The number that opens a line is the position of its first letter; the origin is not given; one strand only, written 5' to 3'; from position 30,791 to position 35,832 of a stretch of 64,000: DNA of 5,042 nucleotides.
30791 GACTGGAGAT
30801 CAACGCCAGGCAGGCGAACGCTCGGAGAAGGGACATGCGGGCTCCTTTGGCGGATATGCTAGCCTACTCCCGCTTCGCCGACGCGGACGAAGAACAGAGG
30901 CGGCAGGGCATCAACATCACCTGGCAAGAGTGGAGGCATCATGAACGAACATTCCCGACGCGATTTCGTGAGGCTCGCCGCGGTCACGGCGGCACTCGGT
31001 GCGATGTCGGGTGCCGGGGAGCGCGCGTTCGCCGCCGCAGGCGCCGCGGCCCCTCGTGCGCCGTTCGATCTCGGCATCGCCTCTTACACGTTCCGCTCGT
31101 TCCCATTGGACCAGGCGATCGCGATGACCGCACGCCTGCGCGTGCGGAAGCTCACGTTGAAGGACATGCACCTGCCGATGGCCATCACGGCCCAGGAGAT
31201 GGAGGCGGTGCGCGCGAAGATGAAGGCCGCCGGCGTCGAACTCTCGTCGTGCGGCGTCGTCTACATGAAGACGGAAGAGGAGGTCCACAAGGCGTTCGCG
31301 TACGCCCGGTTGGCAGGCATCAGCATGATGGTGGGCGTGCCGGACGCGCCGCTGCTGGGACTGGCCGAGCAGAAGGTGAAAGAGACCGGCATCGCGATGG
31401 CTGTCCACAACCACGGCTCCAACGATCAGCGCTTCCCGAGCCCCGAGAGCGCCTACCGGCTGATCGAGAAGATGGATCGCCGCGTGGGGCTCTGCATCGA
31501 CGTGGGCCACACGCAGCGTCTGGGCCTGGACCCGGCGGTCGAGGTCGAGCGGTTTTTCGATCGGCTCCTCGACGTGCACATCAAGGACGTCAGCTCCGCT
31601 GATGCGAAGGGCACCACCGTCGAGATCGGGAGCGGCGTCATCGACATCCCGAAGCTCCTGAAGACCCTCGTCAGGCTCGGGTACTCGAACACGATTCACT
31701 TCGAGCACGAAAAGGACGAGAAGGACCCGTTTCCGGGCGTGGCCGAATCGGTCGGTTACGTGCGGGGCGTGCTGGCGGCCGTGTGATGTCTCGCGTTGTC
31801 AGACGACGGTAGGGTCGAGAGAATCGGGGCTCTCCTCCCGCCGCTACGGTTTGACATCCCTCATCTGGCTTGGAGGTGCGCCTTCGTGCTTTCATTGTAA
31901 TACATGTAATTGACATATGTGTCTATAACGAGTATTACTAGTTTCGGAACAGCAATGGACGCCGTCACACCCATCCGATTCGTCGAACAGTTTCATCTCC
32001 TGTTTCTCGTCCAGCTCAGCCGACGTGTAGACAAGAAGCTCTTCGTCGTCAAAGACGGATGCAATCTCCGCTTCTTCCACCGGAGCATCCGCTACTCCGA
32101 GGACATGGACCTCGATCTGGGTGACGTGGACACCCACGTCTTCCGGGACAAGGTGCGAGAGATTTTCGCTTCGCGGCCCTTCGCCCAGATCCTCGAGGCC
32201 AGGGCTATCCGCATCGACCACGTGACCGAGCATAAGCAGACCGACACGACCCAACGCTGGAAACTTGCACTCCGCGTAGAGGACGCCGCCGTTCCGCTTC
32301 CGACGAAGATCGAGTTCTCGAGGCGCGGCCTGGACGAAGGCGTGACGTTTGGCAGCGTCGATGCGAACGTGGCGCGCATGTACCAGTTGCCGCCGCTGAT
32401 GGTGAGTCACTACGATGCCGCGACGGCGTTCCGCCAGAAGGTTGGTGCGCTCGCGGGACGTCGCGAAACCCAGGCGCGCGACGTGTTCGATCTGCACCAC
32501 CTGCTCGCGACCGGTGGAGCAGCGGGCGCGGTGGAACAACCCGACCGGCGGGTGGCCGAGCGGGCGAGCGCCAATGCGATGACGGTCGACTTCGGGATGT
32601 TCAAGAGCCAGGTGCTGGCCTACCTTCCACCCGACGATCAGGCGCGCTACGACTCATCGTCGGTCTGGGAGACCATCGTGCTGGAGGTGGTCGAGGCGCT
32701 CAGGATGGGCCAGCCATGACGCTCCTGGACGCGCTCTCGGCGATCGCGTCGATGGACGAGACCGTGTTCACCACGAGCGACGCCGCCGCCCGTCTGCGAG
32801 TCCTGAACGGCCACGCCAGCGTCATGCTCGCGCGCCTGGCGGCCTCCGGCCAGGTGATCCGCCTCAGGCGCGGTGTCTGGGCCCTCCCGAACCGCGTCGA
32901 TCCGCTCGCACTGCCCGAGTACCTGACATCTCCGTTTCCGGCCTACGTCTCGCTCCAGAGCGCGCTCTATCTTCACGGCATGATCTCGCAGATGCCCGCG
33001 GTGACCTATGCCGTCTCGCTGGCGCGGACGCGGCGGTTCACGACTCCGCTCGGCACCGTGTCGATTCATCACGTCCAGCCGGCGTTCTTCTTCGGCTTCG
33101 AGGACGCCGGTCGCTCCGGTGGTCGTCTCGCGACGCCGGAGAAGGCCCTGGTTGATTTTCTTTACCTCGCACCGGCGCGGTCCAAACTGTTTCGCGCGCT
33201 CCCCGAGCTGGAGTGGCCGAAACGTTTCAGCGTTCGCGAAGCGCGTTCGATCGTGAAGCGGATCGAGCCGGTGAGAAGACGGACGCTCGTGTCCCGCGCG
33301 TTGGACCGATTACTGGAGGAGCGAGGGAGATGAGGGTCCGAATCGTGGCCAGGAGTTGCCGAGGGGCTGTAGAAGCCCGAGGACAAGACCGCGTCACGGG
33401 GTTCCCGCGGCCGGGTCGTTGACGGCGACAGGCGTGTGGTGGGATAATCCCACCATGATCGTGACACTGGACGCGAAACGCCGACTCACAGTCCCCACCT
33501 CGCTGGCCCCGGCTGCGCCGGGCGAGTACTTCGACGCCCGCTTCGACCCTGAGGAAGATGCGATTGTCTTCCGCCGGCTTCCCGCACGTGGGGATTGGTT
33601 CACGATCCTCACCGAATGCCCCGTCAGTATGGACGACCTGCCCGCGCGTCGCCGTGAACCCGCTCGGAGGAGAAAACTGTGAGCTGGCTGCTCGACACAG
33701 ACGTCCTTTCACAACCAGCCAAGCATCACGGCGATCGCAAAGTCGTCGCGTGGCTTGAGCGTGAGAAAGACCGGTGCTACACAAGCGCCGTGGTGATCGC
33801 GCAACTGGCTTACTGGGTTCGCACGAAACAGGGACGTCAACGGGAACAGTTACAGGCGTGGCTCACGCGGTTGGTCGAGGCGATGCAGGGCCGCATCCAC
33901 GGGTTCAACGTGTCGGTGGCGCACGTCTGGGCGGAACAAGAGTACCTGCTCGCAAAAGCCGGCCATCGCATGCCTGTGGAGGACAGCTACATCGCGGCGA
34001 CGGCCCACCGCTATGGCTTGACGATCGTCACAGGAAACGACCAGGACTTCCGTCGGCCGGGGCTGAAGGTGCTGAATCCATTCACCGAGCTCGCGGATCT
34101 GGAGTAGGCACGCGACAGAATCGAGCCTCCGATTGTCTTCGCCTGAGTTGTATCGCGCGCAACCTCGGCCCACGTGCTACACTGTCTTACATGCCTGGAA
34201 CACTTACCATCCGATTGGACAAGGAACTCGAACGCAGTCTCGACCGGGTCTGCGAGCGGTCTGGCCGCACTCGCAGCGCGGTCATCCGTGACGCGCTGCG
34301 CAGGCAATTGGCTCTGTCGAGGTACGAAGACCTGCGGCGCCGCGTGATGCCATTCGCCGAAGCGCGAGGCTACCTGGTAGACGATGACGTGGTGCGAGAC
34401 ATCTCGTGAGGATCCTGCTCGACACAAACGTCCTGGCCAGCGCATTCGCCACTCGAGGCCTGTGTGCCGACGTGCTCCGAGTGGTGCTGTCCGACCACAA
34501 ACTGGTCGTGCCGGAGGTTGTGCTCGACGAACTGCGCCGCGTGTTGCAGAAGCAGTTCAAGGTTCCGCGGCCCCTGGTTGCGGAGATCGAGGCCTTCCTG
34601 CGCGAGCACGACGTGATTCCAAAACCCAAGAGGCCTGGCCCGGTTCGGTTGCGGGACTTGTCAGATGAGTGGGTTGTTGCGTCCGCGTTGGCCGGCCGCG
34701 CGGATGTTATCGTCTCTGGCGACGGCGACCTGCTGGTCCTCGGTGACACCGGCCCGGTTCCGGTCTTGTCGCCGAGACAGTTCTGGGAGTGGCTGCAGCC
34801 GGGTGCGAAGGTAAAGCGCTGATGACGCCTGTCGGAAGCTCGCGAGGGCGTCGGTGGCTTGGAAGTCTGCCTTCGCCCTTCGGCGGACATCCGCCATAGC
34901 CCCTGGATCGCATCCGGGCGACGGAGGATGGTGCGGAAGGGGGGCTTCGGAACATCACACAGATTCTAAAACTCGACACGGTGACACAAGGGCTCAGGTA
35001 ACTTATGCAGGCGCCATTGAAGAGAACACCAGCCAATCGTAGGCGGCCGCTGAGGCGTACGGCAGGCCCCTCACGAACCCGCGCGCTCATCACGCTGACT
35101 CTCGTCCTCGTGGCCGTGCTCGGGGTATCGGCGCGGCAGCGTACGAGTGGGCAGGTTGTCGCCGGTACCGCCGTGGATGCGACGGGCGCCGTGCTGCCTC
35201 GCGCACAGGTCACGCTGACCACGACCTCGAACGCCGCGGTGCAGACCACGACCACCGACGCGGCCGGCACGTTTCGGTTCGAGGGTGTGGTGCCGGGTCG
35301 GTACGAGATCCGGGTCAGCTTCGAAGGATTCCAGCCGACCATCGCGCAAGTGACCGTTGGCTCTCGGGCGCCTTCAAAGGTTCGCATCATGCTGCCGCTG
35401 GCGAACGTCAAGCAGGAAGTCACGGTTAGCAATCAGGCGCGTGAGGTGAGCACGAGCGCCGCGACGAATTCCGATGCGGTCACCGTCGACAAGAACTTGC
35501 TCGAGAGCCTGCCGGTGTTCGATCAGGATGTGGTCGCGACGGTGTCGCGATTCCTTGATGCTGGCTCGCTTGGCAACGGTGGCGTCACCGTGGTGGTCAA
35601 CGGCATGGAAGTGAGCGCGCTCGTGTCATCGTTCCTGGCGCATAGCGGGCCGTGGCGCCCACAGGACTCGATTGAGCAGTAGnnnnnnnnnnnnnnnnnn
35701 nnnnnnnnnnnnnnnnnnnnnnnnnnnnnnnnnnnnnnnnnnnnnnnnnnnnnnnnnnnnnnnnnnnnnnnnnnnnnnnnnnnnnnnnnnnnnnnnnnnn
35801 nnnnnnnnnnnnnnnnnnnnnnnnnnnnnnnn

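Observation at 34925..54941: Three same-orientation copies of the tRNA-Leu(GAG) 3' region: relic att sites of stacked islands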

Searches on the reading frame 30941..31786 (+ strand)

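Call 12: search_protein_families(library=pfam, proteins=[window:30941-31786:+], max_evalue=0.01)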
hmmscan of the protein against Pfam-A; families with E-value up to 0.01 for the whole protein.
window:30941-31786:+ (281 aa): 2 families
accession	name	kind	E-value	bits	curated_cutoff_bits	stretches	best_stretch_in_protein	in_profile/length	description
PF01261.30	AP_endonuc_2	-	2.8e-19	70.2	31.1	1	145-273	114-245/249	Xylose isomerase-like TIM barrel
PF10518.14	TAT_signal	-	0.0039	17.5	22.7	1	5-22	3-20/21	TAT (twin-arginine translocation) pathway signal sequence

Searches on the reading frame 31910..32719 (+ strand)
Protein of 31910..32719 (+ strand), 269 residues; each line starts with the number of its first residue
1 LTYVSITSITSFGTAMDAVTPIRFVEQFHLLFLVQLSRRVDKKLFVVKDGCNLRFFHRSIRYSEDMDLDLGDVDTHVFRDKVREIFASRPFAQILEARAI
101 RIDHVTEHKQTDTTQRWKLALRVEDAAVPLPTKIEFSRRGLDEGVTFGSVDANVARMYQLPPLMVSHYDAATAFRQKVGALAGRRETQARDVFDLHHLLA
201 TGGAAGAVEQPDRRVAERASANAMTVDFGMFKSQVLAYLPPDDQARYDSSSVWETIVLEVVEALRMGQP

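Call 12: search_protein_families(library=pfam, proteins=[window:31910-32719:+], max_evalue=0.01)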
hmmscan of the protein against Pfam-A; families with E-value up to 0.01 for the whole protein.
window:31910-32719:+ (269 aa): 1 family
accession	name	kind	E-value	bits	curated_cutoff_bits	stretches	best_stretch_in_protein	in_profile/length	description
PF08843.17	AbiEii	-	3.2e-14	53.9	22.5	1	32-207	2-177/238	Nucleotidyl transferase AbiEii toxin, Type IV TA system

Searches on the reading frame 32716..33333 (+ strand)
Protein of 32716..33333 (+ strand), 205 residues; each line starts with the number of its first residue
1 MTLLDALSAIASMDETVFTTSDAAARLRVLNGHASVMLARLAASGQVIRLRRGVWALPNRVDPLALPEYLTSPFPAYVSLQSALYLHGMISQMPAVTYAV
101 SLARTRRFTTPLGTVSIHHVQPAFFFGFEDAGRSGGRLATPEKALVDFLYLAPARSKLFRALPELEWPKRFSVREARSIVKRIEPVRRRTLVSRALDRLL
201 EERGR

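Call 12: search_protein_families(library=pfam, proteins=[window:32716-33333:+], max_evalue=0.01)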
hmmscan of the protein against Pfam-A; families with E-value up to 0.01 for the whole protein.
window:32716-33333:+ (205 aa): 1 family
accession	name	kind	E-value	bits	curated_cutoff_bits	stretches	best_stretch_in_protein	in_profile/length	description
PF13338.12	AbiEi_4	-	3.8e-06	27.4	25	1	17-58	13-49/49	Transcriptional regulator, AbiEi antitoxin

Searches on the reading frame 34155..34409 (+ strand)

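Call 61: search_protein_families(library=ncbifam, proteins=[window:34155-34409:+], max_evalue=0.001)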
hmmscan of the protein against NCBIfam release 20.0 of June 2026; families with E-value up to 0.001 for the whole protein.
window:34155-34409:+ (84 aa): 4 families
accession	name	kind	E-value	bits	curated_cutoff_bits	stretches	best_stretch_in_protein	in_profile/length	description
NF053762.1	aCcr1_fam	equivalog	1.8e-07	30.9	60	1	18-52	4-38/38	aCcr1 family cell cycle regulator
NF048017.1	antitoxin_RelB_like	equivalog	3.7e-06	27.1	50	1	20-58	1-40/70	type II toxin-antitoxin system RelB family antitoxin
NF002815.0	PRK02967.1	equivalog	8e-05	22.7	83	1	17-58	4-46/139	nickel-responsive transcriptional regulator NikR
NF041551.1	YlcI_YnfO_N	subfamily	0.00018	21.5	30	1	17-53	5-40/42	YlcI/YnfO family protein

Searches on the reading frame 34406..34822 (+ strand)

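Call 12: search_protein_families(library=pfam, proteins=[window:34406-34822:+], max_evalue=0.01)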
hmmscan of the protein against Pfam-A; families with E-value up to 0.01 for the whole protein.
window:34406-34822:+ (138 aa): 5 families
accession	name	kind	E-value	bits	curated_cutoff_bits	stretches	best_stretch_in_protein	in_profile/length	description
PF13470.12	PIN_3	-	2.4e-11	44.9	27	1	2-106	1-113/115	PIN domain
PF01850.27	PIN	-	2.9e-08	34.8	23.6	1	3-109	1-114/120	PIN domain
PF16289.11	PIN_12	-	3.1e-05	24.9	32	1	3-54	1-56/172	PIN domain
PF18477.7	PIN_9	-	0.0069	17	26.3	0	3-109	1-99/116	PIN like domain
PF13638.12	PIN_4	-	0.007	17.1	21.9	1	4-51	2-42/132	PIN domain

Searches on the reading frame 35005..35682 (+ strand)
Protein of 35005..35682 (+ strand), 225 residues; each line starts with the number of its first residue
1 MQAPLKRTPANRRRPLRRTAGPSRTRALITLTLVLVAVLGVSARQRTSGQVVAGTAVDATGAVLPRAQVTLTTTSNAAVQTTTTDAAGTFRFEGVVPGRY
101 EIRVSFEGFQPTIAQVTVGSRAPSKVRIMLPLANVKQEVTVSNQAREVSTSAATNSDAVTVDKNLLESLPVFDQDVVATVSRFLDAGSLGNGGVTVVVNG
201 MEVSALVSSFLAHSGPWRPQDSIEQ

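Call 10: search_protein_families(library=pfam, proteins=[window:35005-35682:+], max_evalue=0.01)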
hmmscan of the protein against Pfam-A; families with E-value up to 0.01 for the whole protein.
window:35005-35682:+ (225 aa): 11 families
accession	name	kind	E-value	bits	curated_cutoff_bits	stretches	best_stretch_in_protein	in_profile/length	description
PF13620.12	CarboxypepD_reg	-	1.3e-19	70.7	32.3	1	52-130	2-81/82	Carboxypeptidase regulatory-like domain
PF13715.12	CarbopepD_reg_2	-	2.3e-10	40.8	32.2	1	53-141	2-88/88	CarboxypepD_reg-like domain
PF17210.9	SdrD_B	-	2.1e-08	34.8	29.7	1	65-127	25-88/112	SdrD B-like domain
PF17802.7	SpaA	-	1.8e-06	28.4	23.1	1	56-103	7-57/91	Prealbumin-like fold domain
PF11974.14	bMG3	-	4.3e-05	23.9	34.9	1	39-94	4-58/103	Bacterial alpha-2-macroglobulin MG3 domain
PF02369.22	Big_1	-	0.00017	22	34.9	1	52-113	21-87/93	Bacterial Ig-like domain (group 1)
PF22904.2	NOMO1-like_2nd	-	0.00055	20.4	27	1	67-114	22-70/90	BOS complex subunit NOMO1-like, second beta sandwich domain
PF08308.17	PEGA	-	0.00065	20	20.8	1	95-129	32-66/71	PEGA domain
PF14686.12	fn3_3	-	0.0027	17.9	24.4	1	54-118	7-67/75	Polysaccharide lyase family 4, domain II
PF24025.1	Ig_DR_A0283-like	-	0.0049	17.6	27.1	1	55-104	12-62/102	DR_A0283-like, Ig-like domain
PF23194.1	NOMO_5th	-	0.0083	16.9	27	0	66-107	18-59/89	NOMO fifth transthyretin-like domain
